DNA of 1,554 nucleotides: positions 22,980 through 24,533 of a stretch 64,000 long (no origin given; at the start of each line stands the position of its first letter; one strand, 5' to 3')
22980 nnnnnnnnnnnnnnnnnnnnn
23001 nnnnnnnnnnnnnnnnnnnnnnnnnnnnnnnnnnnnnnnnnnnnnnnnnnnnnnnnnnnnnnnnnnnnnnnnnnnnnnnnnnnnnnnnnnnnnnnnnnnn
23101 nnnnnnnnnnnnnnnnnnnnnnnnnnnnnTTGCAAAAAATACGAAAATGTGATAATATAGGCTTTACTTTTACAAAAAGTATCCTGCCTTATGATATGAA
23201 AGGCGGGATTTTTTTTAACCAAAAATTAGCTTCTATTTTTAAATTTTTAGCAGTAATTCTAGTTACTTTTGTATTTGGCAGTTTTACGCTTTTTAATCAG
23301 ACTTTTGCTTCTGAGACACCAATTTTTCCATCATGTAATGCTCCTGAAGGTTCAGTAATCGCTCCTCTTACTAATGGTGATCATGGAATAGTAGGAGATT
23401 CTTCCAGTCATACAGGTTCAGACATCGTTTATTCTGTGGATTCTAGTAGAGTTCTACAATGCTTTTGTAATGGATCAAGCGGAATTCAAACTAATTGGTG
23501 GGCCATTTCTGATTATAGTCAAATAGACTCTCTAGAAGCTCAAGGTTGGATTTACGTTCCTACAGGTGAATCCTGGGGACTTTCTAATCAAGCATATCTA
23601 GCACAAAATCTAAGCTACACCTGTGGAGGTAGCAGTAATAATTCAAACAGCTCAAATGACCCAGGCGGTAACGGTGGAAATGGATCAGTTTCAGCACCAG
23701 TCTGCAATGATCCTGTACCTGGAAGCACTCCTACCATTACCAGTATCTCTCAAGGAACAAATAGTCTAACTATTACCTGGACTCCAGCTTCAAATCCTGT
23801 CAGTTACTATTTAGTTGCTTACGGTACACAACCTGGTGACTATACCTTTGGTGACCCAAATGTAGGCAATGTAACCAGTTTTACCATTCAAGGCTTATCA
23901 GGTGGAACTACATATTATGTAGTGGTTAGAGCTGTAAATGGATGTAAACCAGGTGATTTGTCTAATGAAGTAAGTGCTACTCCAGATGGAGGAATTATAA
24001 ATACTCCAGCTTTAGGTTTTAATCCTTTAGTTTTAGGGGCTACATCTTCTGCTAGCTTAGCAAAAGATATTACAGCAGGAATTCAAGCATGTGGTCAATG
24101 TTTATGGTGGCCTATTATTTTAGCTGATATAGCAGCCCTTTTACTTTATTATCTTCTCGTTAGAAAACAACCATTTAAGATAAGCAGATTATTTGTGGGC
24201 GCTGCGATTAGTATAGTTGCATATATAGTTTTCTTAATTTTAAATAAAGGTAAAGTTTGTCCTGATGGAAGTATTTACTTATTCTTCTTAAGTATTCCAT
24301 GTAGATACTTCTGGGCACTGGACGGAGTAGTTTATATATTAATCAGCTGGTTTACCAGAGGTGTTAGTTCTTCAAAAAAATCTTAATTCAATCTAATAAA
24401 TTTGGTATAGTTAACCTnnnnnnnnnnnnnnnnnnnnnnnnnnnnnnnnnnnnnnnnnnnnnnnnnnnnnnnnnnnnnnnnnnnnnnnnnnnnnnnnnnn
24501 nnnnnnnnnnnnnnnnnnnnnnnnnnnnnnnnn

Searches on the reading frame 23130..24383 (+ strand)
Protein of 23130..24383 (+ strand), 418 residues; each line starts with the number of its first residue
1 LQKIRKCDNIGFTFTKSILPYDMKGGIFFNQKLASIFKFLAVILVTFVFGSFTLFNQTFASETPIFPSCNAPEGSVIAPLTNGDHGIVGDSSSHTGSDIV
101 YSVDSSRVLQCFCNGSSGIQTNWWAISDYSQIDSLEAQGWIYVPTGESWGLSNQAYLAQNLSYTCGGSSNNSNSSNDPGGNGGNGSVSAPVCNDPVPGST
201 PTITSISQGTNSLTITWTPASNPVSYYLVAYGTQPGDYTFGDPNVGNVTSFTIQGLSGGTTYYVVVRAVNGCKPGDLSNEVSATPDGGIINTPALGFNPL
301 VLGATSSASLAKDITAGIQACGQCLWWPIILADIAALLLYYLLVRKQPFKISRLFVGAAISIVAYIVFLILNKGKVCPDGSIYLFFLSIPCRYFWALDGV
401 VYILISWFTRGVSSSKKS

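Call 39: search_protein_families(library=pfam, proteins=[window:23130-24383:+], max_evalue=10)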
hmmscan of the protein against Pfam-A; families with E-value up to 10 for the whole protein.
window:23130-24383:+ (418 aa): 5 families
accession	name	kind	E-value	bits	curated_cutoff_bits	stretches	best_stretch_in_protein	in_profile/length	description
PF00041.27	fn3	-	1.3e-11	44.9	25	1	202-282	4-82/84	Fibronectin type III domain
PF16656.11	Pur_ac_phosph_N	-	1.6e-05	25.8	30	1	207-271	9-83/93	Purple acid Phosphatase, N-terminal domain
PF19081.6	Ig_7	-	0.02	15.6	27.3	1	206-274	13-72/84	Ig-like domain CHU_C associated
PF25059.1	FN3_DSCAM-DSCAML_C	-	0.081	13.7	39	1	216-271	12-67/89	DSCAM/DSCAML C-terminal Fn3-like domain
PF20969.2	MASE11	-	9.1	6.6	27.3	1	326-399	34-106/168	MASE11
